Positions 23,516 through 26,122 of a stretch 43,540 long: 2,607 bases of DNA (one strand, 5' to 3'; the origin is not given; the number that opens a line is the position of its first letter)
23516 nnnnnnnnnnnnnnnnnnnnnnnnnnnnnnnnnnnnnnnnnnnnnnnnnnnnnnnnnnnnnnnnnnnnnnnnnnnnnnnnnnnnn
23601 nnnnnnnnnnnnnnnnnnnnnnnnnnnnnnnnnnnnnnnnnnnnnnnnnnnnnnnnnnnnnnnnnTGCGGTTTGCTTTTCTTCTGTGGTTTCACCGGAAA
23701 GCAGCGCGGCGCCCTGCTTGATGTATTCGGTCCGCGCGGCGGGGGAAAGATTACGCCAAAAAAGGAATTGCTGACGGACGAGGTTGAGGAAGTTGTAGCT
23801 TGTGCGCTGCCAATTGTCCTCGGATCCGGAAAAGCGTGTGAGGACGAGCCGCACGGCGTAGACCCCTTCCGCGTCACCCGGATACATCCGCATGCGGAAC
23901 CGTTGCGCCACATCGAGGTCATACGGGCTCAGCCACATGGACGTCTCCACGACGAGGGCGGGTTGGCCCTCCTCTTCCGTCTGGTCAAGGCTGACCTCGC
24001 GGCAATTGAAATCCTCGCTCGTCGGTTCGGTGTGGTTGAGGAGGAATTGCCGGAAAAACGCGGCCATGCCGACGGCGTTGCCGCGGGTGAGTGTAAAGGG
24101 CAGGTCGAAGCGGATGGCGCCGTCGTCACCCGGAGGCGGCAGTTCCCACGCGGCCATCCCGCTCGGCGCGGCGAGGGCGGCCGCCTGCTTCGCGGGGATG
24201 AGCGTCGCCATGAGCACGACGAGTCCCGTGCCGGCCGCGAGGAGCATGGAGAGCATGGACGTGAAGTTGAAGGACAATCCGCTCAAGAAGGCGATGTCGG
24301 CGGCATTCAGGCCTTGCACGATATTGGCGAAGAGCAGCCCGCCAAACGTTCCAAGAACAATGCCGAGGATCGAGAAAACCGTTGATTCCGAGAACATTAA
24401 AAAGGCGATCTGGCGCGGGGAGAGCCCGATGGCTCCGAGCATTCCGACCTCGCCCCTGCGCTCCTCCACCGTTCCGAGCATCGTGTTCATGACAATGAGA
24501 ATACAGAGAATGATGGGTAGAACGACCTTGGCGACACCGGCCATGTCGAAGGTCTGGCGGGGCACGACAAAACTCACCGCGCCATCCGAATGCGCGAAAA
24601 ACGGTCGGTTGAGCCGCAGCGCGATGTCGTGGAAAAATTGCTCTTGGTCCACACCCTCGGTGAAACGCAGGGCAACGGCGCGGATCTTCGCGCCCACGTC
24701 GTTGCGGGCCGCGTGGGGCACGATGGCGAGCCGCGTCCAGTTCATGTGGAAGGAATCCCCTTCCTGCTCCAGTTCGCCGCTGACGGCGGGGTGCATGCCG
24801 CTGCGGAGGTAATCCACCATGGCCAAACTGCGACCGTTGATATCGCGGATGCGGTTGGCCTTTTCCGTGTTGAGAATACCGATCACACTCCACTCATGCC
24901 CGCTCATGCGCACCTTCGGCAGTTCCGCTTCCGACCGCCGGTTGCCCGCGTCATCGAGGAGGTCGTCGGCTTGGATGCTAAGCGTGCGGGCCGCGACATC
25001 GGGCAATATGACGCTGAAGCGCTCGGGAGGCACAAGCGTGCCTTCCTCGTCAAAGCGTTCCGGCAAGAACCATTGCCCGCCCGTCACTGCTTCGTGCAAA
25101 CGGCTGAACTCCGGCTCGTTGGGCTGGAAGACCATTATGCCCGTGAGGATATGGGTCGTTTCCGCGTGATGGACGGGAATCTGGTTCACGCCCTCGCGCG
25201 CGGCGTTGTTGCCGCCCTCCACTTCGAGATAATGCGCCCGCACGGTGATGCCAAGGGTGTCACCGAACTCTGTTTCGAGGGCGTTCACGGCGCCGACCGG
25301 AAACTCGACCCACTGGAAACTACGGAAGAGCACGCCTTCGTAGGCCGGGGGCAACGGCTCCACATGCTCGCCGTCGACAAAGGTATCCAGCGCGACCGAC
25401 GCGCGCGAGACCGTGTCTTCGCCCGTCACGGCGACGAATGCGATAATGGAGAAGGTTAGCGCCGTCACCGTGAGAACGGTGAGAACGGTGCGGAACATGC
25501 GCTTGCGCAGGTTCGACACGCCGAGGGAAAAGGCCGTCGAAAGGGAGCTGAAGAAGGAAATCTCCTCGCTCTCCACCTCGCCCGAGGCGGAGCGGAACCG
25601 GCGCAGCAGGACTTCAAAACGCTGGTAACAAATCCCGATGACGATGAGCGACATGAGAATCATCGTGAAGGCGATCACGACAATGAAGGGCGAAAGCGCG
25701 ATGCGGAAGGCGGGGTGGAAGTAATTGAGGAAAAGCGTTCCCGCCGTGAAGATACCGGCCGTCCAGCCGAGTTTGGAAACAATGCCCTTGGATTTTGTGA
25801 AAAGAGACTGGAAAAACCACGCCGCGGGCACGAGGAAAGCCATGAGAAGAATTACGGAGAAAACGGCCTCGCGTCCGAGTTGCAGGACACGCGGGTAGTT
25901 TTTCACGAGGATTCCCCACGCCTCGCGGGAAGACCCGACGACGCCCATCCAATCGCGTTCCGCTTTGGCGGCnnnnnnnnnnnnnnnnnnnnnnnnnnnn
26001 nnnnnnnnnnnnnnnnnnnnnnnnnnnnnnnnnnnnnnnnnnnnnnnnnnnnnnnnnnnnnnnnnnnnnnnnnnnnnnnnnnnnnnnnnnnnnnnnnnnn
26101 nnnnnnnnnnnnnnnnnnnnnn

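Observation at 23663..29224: Giant 1853-aa protein fusing a peptidoglycan-binding pseudo-peptidase-like ectodomain to a complete MacB-type permease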

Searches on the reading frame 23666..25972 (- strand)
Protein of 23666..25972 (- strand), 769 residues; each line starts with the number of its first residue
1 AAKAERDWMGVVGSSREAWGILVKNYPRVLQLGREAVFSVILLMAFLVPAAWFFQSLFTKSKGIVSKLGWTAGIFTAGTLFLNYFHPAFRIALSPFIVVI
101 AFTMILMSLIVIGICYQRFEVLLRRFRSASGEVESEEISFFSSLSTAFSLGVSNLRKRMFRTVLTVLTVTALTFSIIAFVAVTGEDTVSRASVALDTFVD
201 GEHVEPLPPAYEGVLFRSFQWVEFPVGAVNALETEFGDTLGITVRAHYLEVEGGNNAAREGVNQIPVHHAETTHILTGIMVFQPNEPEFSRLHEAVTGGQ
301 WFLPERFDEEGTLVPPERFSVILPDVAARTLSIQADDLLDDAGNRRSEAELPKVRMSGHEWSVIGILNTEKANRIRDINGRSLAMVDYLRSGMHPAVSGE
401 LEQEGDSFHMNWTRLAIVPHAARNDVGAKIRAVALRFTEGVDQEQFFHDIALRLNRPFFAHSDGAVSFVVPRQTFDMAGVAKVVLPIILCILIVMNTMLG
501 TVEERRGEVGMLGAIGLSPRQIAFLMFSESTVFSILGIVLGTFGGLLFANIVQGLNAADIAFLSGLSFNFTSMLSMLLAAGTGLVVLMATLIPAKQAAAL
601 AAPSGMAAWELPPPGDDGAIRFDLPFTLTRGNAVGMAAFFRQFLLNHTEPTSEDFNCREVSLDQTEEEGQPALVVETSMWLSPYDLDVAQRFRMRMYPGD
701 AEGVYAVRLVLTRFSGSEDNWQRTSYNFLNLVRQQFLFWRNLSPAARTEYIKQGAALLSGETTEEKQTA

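Call 49: predict_structure(alignment_id=A3)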
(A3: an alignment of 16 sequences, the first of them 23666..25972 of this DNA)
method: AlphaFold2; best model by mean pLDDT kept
length: 769 residues; sequences in the alignment: 16
mean_pLDDT: 77.9   pTM: 0.50
mean pLDDT of the five models: 77.9, 77.4, 75.1, 74.1, 74.0
residues with pLDDT >= 90: 167; 70-90: 398; 50-70: 174; < 50: 30
segments of 3 or more residues with pLDDT < 50: 131-138, 255-259, 604-606, 763-769
pLDDT, mean of each block of 10 residues (from residue 1): 77 67 63 75 84 78 78 86 78 69 78 72 59 42 59 66 72 69 62 87 90 88 82 81 91 53 88 93 94 94 91 90 97 94 90 94 96 93 85 59 70 95 93 90 81 79 89 58 66 70 65 57 71 82 80 75 58 73 75 69 57 83 77 85 85 84 79 89 84 86 79 88 85 78 72 77 47
secondary structure, 60 per line:
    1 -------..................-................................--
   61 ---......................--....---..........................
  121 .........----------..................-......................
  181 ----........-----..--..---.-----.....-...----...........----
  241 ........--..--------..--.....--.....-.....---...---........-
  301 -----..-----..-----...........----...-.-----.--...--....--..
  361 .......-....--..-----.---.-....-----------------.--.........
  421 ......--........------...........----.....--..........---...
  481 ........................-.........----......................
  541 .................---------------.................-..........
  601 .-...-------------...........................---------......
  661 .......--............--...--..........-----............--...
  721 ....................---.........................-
elements in order (helices of 4 or more, strands of 3 or more residues): H8-25 H27-58 H64-85 H88-91 H95-129 H140-157 H159-180 E185-192 E213-217 H226-236 E241-248 E265-269 E272-276 E278-282 H292-295 E320-324 H325-330 E353-356 E359-367 H369-372 H388-391 E415-419 H420-426 E429-436 H443-453 E458-462 E465-474 H478-504 H506-514 H519-557 H573-589 H591-601 E619-629 H630-645 E655-667 E670-681 E689-698 E704-715 H718-740 H744-768
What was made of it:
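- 25586..25870 (-): Three family-specific TM helices with an invariant HPAF motif, residues 1119-1213. Model helices (call 49).
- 23666..24166 (-): Family-specific cytoplasmic alpha/beta domain, residues 1687-1853. b-a-b-b-b-b-a-a in the model (call 49).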

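Call 52: fold_search(model_id=the predicted structure, library=pdb)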
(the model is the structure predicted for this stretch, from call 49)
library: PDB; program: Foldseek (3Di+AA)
matches with E <= 10: 1059; with E <= 0.001: 32
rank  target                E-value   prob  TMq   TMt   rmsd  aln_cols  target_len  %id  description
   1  5gko_A                8.8e-11  1.00  0.22  0.25  20.4       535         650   14  Crystal structure of tripartite-type ABC transporter, MacB from Acinetobacter baumannii (released 2017-11-15)
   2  5nik_J                2.4e-09  1.00  0.20  0.24  19.3       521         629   16  Structure of the MacAB-TolC ABC-type tripartite multidrug efflux pump (released 2017-05-24)
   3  5lil_A                2.7e-09  1.00  0.21  0.26  17.0       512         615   13  Structure of Aggregatibacter actinomycetemcomitans MacB bound to ATPyS (P21) (released 2017-11-15)
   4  9xro_E                2.7e-09  1.00  0.18  0.32  18.5       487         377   14  LolCDE in complex with SMT-738_3 (released 2026-03-18)
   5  9rld_C                9.3e-09  1.00  0.20  0.36  17.2       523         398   14  LolCDE complex with Lpp lipoprotein (released 2026-01-21)
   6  5lil_B                1.4e-08  1.00  0.21  0.26  17.2       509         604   13  Structure of Aggregatibacter actinomycetemcomitans MacB bound to ATPyS (P21) (released 2017-11-15)
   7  5lj7_B                1.5e-08  1.00  0.20  0.25  17.2       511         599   14  Structure of Aggregatibacter actinomycetemcomitans MacB bound to ATP (P21) (released 2017-11-15)
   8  9rld_E                1.5e-08  1.00  0.19  0.33  20.2       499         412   14  LolCDE complex with Lpp lipoprotein (released 2026-01-21)
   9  5lj6                  1.7e-08  1.00  0.21  0.26  18.4       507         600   14  Structure of Aggregatibacter actinomycetemcomitans MacB bound to ATPyS (P6522) (released 2017-11-15)
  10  5xu1_M                3.4e-08  1.00  0.20  0.37  21.4       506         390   12  Structure of a non-canonical ABC transporter from Streptococcus pneumoniae R6 (released 2018-01-24)
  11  7w7a_B                3.9e-08  1.00  0.18  0.37  20.5       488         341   12  Heme exporter in complex with Mn-containing protoporphyrin IX, Mn-anomalous data (released 2022-06-22)
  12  7w7a_J                5.6e-08  1.00  0.18  0.39  20.9       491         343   13  Heme exporter in complex with Mn-containing protoporphyrin IX, Mn-anomalous data (released 2022-06-22)
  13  7w78_B                5.6e-08  1.00  0.18  0.37  20.9       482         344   13  Heme exporter HrtBA in complex with Mg-AMPPNP (released 2022-06-22)
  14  9rlc_E                7.3e-08  1.00  0.20  0.34  20.7       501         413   13  LolCDE complex with Lpp lipoprotein (released 2026-01-21)
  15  5xu1_S                9.6e-08  1.00  0.18  0.34  21.4       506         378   13  Structure of a non-canonical ABC transporter from Streptococcus pneumoniae R6 (released 2018-01-24)
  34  5c59_A                3.9e-03  1.00  0.12  0.43   7.0       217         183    9  Crystal structure of the periplasmic region of MacB from E. coli (released 2016-06-22)
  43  2d4r_A                2.8e-02  0.89  0.08  0.30  11.8       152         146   12  Crystal structure of TTHA0849 from Thermus thermophilus HB8 (released 2005-12-13)
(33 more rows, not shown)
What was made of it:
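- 24545..25429 (-): MacB-type periplasmic domain, residues 1266-1560. Foldseek alignments to full-length MacB, LolC/E and HrtB cover it, and 5c59 matches at E 3.9e-3 (call 52).
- On Type VII ABC transporter TMD (FtsX/MacB fold): Foldseek matches of 480-540 columns to whole MacB and LolC/E chains, and to the isolated MacB periplasmic domain 5c59 at E 3.9e-3 (call 52).
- Closest known: MacB. Same: It is the best Foldseek match of the C-terminal module (E 8.8e-11, call 52).
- Closest known: LolCDE. Same: LolC/E are strong fold matches (call 52).
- Checked: Foldseek gives MacB 5gko at 8.8e-11, plus LolC/E, HrtB, YtrF, and the MacB periplasmic domain 5c59 at 3.9e-3 (call 52).
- The fold is closest to MacB, LolC/E and HrtB (call 52).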

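Call 60: find_related_loci(query=A3, collection=genome_contigs, flank=10000)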
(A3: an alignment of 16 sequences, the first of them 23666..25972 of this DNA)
Query A3 (769 aa) in genome_contigs; peptide patterns used: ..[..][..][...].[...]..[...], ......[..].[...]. (x = any residue, [..] = any of these).
598 stretches matched a pattern (row limit reached: there are more); 585 encode a relative of the query (tblastn E <= 1e-3); the best 80 are kept; 80 distinct loci.
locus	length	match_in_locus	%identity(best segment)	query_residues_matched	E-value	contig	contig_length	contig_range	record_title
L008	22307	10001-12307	88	1-769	0e+0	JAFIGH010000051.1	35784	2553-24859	MAG: Opitutales bacterium isolate Super_Day6_Bin.11 NODE_401_length_35784_cov_14.197795, whole genome shotgun sequence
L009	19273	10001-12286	76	2-762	0e+0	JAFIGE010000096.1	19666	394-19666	MAG: Opitutales bacterium isolate BM_Day8_Bin.4 NODE_1267_length_19666_cov_11.694916, whole genome shotgun sequence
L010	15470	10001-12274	63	1-759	0e+0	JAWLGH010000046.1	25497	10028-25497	MAG: Oceanipulchritudo sp. isolate 21BLK6-1.bin.89 NODE_1461_length_25497_cov_7.218167, whole genome shotgun sequence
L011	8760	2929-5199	60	5-761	0e+0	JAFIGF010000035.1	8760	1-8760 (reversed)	MAG: Opitutales bacterium isolate coassembly_bin.52 k141_98936, whole genome shotgun sequence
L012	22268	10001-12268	62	2-759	0e+0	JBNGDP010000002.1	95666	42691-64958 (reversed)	MAG: Oceanipulchritudo sp. isolate E05-032 bin78.fa-2, whole genome shotgun sequence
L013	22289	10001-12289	57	2-768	0e+0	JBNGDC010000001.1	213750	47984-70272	MAG: Phycisphaerae bacterium isolate E05-017 bin55.fa-1, whole genome shotgun sequence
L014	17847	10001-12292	57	2-769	0e+0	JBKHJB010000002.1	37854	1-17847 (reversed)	MAG: Phycisphaerae bacterium isolate D4M11_13 NODE_429_length_37854_cov_12.569909, whole genome shotgun sequence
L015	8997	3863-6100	55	4-763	0e+0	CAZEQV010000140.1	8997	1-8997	MAG TPA_asm: uncultured Verrucomicrobiota bacterium isolate binchicken_co107_144 genome assembly, contig: NODE_17029_len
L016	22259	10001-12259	60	8-763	0e+0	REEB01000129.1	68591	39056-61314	MAG: Puniceicoccaceae bacterium isolate PLM2.Bin11 NODE_245_length_68591_cov_6.8898, whole genome shotgun sequence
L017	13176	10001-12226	57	2-757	0e+0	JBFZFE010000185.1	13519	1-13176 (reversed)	MAG: Verrucomicrobiota bacterium isolate PPR_0607 k121_5206158, whole genome shotgun sequence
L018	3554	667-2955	55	2-768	0e+0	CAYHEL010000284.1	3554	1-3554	MAG TPA_asm: uncultured Verrucomicrobiota bacterium isolate ERP119702_co1_241 genome assembly, contig: NODE_43928_length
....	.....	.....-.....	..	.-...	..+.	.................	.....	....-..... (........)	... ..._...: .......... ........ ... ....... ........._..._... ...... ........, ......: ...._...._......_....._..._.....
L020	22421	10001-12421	53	6-757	0e+0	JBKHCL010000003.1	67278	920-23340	MAG: Phycisphaerae bacterium isolate D1M02_5 NODE_33_length_67278_cov_11.545751, whole genome shotgun sequence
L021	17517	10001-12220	55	8-760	0e+0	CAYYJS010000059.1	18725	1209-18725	MAG TPA_asm: uncultured Victivallales bacterium isolate SRP272421_co2_539 genome assembly, contig: NODE_8759_length_1872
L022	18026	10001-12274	56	7-764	0e+0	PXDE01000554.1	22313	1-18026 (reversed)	MAG: PVC group bacterium isolate T3Sed10_321R1 T3-Sed10-C3981, whole genome shotgun sequence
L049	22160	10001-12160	34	14-757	3e-125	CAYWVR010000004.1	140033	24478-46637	MAG TPA_asm: uncultured Anaerolineales bacterium isolate SRP141376_co2_43 genome assembly, contig: NODE_265_length_14003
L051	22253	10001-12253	33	2-757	2e-121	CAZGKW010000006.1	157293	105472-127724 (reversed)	MAG TPA_asm: uncultured Anaerolineales bacterium isolate binchicken_co17_275 genome assembly, contig: NODE_239_length_15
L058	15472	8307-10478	29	2-754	5e-101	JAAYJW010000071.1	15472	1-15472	MAG: candidate division WS1 bacterium isolate AS10tlH2TH_342 29904_AS10, whole genome shotgun sequence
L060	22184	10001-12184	29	5-762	8e-100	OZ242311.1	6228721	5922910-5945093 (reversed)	MAG: Candidatus Latescibacterota bacterium isolate bccf755e-c1ee-4055-8c2e-878efcd7d1d4 genome assembly, chromosome: 1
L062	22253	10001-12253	30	4-754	7e-100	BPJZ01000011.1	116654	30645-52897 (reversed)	MAG: Candidatus Poribacteria bacterium KatS3mg115 DNA, contig_18671, whole genome shotgun sequence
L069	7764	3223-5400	31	18-754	4e-98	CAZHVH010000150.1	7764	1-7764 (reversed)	MAG TPA_asm: uncultured bacterium isolate binchicken_co6_520 genome assembly, contig: NODE_12166_length_7764_cov_16.6136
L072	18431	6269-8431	30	12-762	1e-97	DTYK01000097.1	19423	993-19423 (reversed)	MAG TPA_asm: Candidatus Latescibacterota bacterium isolate UWMA-0219 k99_1684128, whole genome shotgun sequence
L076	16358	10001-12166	30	2-759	2e-97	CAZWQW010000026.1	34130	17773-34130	MAG TPA_asm: uncultured bacterium isolate binchicken_co27_440 genome assembly, contig: NODE_2216_length_34130_cov_14.337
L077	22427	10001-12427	30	5-769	2e-97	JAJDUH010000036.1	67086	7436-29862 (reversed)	MAG: Candidatus Poribacteria bacterium isolate jk18x1bzbins.72 k141_388134, whole genome shotgun sequence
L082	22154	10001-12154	30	16-761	2e-96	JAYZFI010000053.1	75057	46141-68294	MAG: Candidatus Latescibacterota bacterium isolate XB_MAG162 DB_MAG162_0053, whole genome shotgun sequence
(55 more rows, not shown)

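Call 64: search_protein_representatives(alignment_id=A3)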
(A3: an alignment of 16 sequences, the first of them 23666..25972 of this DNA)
Query: 16 sequences, 759 profile positions. Proteins with E-value up to 0.001 (for the whole library): 34699; up to 1e-10: 5085; up to 1e-30: 1452. The best 150 are listed.
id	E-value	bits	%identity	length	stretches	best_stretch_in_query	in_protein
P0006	0.0e+00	1174.7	-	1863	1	2-756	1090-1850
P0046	0.0e+00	1168.6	-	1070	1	2-753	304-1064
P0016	0.0e+00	1162.4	-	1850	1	1-753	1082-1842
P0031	0.0e+00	1156.4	-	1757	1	2-751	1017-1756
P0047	0.0e+00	1154.7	-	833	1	2-753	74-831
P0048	0.0e+00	1134.4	-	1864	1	1-753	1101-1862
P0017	0.0e+00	1115.1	-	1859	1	2-755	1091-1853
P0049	0.0e+00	1113.7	-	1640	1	2-750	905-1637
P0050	0.0e+00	1108.0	-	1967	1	2-752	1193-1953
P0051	0.0e+00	1106.7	-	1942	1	3-753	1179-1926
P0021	0.0e+00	1105.2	-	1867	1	3-750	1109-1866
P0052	0.0e+00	1104.4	-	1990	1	2-757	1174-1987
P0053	0.0e+00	1099.2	-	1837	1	1-750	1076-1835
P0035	0.0e+00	1090.8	-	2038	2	335-751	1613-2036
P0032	0.0e+00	1089.3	-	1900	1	1-755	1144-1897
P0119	3.4e-194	663.5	-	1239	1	2-751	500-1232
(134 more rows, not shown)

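Call 72: search_protein_families(library=pfam, proteins=[L062:12452-14500:+, L072:8494-10506:+, L076:12276-14510:+, L077:12774-14759:+, L082:5527-7518:+, L069:5757-7748:+, L049:12292-14184:+, L051:12259-14286:+], max_evalue=0.1)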
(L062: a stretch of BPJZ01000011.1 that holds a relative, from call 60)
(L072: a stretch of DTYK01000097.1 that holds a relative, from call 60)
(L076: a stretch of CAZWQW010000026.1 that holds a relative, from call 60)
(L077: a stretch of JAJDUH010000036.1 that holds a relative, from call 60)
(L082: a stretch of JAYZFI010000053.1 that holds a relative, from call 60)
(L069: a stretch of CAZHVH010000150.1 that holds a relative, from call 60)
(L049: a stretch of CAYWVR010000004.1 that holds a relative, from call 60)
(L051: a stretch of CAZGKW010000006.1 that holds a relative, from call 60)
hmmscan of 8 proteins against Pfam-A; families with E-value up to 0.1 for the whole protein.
L062:12452-14500:+ (683 aa): 0 families

L072:8494-10506:+ (671 aa): 1 family
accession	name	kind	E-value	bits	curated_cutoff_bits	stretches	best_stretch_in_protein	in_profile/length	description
PF09716.15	ETRAMP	-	0.077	13.4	29.1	0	79-107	47-75/81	Malarial early transcribed membrane protein (ETRAMP)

L076:12276-14510:+ (745 aa): 0 families

L077:12774-14759:+ (662 aa): 0 families

L082:5527-7518:+ (664 aa): 0 families

L069:5757-7748:+ (664 aa): 0 families

L049:12292-14184:+ (631 aa): 0 families

L051:12259-14286:+ (676 aa): 1 family
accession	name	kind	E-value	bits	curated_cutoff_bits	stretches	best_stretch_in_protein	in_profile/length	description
PF03169.20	OPT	-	6.4e-06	25.5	25.8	2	190-450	134-407/623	OPT oligopeptide transporter protein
